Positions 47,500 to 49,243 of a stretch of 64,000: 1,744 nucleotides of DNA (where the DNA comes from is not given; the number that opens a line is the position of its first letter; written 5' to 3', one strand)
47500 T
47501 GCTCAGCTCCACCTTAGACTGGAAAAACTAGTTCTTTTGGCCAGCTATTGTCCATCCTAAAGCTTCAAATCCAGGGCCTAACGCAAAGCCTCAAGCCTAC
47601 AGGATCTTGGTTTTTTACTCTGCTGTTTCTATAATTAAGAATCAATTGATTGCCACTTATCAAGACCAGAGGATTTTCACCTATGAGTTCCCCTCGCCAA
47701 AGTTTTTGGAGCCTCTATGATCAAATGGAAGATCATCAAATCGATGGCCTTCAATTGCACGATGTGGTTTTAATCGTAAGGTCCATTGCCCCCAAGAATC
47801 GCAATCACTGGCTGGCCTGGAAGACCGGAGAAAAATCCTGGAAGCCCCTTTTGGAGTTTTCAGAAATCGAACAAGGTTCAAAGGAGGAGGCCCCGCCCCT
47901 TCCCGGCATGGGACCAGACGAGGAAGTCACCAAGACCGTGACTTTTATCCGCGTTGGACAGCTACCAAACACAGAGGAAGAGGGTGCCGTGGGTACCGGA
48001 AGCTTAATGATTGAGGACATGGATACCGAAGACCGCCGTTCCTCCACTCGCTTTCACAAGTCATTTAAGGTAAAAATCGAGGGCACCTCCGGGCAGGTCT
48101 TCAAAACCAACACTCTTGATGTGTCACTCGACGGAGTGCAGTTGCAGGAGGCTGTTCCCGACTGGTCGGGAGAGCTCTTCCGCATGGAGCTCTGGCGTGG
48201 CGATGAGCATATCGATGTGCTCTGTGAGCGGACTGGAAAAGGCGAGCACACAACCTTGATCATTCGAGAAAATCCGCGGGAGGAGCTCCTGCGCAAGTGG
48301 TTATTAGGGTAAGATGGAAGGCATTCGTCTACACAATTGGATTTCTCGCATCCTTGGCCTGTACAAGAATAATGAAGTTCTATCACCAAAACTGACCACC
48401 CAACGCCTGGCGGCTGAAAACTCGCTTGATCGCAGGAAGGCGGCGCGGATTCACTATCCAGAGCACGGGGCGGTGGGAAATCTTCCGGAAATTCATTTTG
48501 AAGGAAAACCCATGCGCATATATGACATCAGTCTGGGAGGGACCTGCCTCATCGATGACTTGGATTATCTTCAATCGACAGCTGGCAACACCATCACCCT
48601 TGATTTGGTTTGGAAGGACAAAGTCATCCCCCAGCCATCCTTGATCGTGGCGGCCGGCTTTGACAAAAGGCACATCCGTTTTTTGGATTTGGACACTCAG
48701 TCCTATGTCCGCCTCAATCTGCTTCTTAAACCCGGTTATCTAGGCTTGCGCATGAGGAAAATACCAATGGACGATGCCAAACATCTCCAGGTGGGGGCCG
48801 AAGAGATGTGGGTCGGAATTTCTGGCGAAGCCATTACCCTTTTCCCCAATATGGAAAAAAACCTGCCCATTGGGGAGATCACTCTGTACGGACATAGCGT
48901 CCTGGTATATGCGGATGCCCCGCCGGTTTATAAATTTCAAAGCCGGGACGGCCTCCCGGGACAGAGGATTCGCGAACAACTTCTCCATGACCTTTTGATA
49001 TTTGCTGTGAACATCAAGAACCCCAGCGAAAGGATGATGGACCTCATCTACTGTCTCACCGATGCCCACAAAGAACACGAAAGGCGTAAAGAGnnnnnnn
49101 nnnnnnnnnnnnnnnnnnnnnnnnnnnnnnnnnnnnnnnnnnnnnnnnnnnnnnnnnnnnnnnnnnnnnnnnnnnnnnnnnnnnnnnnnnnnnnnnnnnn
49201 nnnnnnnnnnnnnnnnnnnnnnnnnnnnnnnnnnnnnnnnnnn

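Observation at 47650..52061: Translationally coupled operon: PilZ, PilZ, PqqD-like/polytopic/2x cNMP protein, CPBP intramembrane protease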

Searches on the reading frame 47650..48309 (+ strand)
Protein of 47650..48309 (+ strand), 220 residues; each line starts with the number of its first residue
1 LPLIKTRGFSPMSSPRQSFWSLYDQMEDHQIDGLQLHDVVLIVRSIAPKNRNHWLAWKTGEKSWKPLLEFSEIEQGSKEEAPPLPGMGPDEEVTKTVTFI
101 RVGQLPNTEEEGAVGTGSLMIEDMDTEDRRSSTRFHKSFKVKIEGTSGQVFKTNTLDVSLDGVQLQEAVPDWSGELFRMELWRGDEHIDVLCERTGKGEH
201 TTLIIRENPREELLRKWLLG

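Call 3: search_protein_families(library=pfam, proteins=[window:47650-48309:+], max_evalue=1)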
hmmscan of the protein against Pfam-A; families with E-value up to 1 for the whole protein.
window:47650-48309:+ (220 aa): 2 families
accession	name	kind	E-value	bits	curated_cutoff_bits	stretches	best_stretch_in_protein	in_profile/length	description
PF07238.19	PilZ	-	0.0084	16.9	22.5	1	128-190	1-65/102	PilZ domain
PF19972.4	TCAD3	-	0.12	12.8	27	1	137-151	19-33/48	Ternary complex associated domain 3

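Call 4: search_protein_families(library=ncbifam, proteins=[window:47650-48309:+], max_evalue=1)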
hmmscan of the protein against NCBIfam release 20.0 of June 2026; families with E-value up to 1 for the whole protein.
window:47650-48309:+ (220 aa): 0 families

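Call 57: search_solved_structures(query=A4, max_evalue=10, show_alignments=2)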
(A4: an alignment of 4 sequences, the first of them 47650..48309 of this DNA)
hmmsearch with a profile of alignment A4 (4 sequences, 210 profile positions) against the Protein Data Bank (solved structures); distinct sequences matched with E-value up to 10: 1.
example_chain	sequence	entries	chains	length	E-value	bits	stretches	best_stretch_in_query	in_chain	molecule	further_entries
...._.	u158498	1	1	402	0.93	12.2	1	143-189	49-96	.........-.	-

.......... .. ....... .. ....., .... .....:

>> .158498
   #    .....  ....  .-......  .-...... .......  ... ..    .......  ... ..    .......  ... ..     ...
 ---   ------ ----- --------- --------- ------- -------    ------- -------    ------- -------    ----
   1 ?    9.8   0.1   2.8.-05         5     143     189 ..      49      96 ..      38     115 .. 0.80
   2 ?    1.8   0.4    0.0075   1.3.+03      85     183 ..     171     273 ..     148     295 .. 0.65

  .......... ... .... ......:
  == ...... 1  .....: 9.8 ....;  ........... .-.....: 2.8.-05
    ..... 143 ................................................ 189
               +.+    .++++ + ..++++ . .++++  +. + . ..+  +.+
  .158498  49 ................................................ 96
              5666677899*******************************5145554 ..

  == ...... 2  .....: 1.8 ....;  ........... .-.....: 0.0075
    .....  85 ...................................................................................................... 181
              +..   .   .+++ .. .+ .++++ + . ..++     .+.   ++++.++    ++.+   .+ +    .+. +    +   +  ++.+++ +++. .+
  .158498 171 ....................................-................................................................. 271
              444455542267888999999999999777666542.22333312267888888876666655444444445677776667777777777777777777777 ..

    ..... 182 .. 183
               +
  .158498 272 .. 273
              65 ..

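Call 65: search_protein_families(library=pfam, alignment_id=A8, max_evalue=0.01)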
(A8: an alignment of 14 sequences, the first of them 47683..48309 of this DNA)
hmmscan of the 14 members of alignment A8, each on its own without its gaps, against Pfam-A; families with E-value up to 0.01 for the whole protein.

A. member 1, window:47683-48309:+ (209 aa): 1 family
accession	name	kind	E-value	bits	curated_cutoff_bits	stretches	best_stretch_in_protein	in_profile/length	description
PF07238.19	PilZ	-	0.0076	17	22.5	0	117-179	1-65/102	PilZ domain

B. families by the number of members that match (of 14 scanned): 1 family
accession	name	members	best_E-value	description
PF07238.19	PilZ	13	1.1e-05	PilZ domain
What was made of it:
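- On PilZ domain (PF07238): ORF1: 13 of 14 hit Pfam PilZ, best 1.1e-5 (call 65).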

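Call 79: search_protein_families(library=pfam, alignment_id=A8, max_evalue=10)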
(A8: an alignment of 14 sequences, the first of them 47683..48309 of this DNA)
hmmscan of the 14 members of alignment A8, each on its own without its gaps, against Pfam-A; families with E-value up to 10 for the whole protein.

A. member 1, window:47683-48309:+ (209 aa): 2 families
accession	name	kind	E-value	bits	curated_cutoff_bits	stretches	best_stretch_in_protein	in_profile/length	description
PF07238.19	PilZ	-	0.0076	17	22.5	1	117-179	1-65/102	PilZ domain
PF19972.4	TCAD3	-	0.11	12.8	27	1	126-140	19-33/48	Ternary complex associated domain 3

B. families by the number of members that match (of 14 scanned): 5 families
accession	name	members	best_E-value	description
PF07238.19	PilZ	13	1.1e-05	PilZ domain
PF08576.15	DUF1764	1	0.056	Eukaryotic protein of unknown function (DUF1764)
PF22962.3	Ig_NUP210_7th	1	0.1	NUP210 Ig-like domain 7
PF19972.4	TCAD3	1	0.11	Ternary complex associated domain 3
PF09598.15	Stm1_N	1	0.72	Stm1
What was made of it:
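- On PilZ domain (PF07238): ORF1: The window protein itself scores 17 bits, below the gathering threshold (calls 3, 79).
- Checked: The GYF_2-like call for the ORF1 N-terminus has no Pfam support, even at E <= 10 across 14 family members (call 79).
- Tried and rejected: Not supported (call 79).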

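Call 86: search_protein_families(library=padloc, proteins=[window:47683-48309:+], max_evalue=0.01)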
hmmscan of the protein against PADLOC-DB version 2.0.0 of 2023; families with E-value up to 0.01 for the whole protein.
window:47683-48309:+ (209 aa): 0 families

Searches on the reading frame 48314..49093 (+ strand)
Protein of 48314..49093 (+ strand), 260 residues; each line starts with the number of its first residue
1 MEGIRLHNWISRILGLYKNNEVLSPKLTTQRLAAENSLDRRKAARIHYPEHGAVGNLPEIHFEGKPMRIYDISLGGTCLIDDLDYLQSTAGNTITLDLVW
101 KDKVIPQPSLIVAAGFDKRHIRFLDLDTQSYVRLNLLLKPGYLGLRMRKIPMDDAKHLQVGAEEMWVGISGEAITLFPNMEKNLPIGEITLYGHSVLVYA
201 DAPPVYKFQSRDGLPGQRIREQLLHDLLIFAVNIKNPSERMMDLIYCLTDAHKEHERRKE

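Call 3: search_protein_families(library=pfam, proteins=[window:48314-49093:+], max_evalue=1)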
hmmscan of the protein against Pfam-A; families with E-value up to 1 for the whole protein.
window:48314-49093:+ (260 aa): 2 families
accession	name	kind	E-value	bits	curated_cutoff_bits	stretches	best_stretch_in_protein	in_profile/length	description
PF11721.14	Malectin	-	0.057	13.8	23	1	59-93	85-119/163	Malectin domain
PF07238.19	PilZ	-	0.15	12.9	22.5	1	39-134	1-96/102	PilZ domain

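Call 4: search_protein_families(library=ncbifam, proteins=[window:48314-49093:+], max_evalue=1)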
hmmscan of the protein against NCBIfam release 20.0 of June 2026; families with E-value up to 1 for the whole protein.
window:48314-49093:+ (260 aa): 0 families

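Call 56: search_solved_structures(query=A3, max_evalue=10, show_alignments=2)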
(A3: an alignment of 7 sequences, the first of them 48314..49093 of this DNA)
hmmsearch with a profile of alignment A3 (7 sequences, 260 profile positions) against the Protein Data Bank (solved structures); distinct sequences matched with E-value up to 10: 0.
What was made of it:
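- Tried and rejected: They returned nothing useful (calls 56, 57).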

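Call 64: search_protein_families(library=pfam, alignment_id=A9, max_evalue=0.01)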
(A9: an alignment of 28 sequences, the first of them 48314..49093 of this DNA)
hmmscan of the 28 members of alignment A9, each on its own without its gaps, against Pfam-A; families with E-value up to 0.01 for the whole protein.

A. member 1, window:48314-49093:+ (260 aa): 0 families

B. families by the number of members that match (of 28 scanned): 2 families
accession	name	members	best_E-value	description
PF07238.19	PilZ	21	5.9e-08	PilZ domain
PF08377.15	MAP2_projctn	1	0.0086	MAP2/Tau projection domain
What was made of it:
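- Closest known: PilZ adaptor proteins that act on membrane machines. Different: The extra domains (ORF1 N-terminus, ORF2 C-terminus) match no described PilZ partner domain (calls 64, 79).
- Checked: Their families do hit PilZ: 13 of 14 ORF1-family members and 21 of 28 ORF2-family members (calls 64, 65).
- Pfam PilZ is hit by 21 of 28 and 13 of 14 family members (calls 64, 65).
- On PilZ domain (PF07238): ORF2: 21 of 28 family members hit PilZ at E <= 0.01, best 5.9e-8 (call 64).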

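Call 86: search_protein_families(library=padloc, proteins=[window:48314-49093:+], max_evalue=0.01)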
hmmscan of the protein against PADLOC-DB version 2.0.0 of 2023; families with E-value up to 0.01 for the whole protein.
window:48314-49093:+ (260 aa): 0 families
